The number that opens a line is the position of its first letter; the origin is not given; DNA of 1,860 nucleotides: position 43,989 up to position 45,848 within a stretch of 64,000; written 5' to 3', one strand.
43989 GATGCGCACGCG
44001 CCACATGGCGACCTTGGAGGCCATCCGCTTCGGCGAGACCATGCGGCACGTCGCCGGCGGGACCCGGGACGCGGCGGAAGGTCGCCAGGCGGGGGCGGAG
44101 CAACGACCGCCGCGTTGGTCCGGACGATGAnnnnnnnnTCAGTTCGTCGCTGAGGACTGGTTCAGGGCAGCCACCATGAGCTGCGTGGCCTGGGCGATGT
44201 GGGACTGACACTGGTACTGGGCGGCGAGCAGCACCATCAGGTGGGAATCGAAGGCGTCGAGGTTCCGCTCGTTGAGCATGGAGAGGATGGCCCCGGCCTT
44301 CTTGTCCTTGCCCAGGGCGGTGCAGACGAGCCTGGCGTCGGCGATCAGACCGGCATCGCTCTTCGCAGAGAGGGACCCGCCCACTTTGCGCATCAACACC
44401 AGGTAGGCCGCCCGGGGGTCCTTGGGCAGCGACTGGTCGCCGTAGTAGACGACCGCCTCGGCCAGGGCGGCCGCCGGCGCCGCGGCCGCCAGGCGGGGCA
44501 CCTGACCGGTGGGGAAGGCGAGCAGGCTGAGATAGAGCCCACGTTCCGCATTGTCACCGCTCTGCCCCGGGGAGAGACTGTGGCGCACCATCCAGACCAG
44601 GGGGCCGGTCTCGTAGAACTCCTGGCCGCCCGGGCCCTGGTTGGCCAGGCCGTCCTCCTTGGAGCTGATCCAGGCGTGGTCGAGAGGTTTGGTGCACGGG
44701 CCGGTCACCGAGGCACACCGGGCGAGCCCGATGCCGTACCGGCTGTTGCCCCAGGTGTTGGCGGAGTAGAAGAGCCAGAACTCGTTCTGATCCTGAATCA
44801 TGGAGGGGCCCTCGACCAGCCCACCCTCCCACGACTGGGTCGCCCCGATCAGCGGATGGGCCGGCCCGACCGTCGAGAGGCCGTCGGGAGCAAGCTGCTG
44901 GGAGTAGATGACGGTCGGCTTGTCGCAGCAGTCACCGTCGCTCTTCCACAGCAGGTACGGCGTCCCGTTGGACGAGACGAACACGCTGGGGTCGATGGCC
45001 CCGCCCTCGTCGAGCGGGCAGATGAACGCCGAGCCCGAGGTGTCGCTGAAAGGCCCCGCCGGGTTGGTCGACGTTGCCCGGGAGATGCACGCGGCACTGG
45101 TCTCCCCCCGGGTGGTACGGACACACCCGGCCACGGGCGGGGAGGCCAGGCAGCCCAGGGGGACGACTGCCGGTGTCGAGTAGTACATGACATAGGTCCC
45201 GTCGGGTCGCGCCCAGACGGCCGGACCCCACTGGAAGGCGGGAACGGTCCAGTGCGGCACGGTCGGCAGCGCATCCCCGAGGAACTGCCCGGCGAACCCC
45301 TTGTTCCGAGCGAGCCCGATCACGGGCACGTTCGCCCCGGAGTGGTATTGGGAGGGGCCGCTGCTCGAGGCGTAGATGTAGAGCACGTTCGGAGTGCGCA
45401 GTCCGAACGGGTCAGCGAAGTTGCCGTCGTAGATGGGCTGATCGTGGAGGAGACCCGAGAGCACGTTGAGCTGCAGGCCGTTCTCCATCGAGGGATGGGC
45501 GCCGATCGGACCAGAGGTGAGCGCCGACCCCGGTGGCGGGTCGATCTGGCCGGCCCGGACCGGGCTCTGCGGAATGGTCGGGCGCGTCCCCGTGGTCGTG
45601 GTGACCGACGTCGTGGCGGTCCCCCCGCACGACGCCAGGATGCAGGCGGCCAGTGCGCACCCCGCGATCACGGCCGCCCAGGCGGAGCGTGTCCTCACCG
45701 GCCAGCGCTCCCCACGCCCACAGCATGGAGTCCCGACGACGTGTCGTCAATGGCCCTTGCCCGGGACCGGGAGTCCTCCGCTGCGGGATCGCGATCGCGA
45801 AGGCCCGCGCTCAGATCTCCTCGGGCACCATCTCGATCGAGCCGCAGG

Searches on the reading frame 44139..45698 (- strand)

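Call 4: search_protein_families(library=pfam, proteins=[window:44139-45698:-], max_evalue=0.01)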
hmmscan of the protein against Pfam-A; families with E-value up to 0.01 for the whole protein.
window:44139-45698:- (519 aa): 2 families
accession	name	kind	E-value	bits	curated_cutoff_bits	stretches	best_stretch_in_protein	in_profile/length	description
PF04616.20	Glyco_hydro_43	-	3.1e-27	96.1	32.2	1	87-391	3-278/288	Glycosyl hydrolases family 43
PF05305.19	DUF732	-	0.0029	18.4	22.4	1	431-497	4-70/72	Protein of unknown function (DUF732)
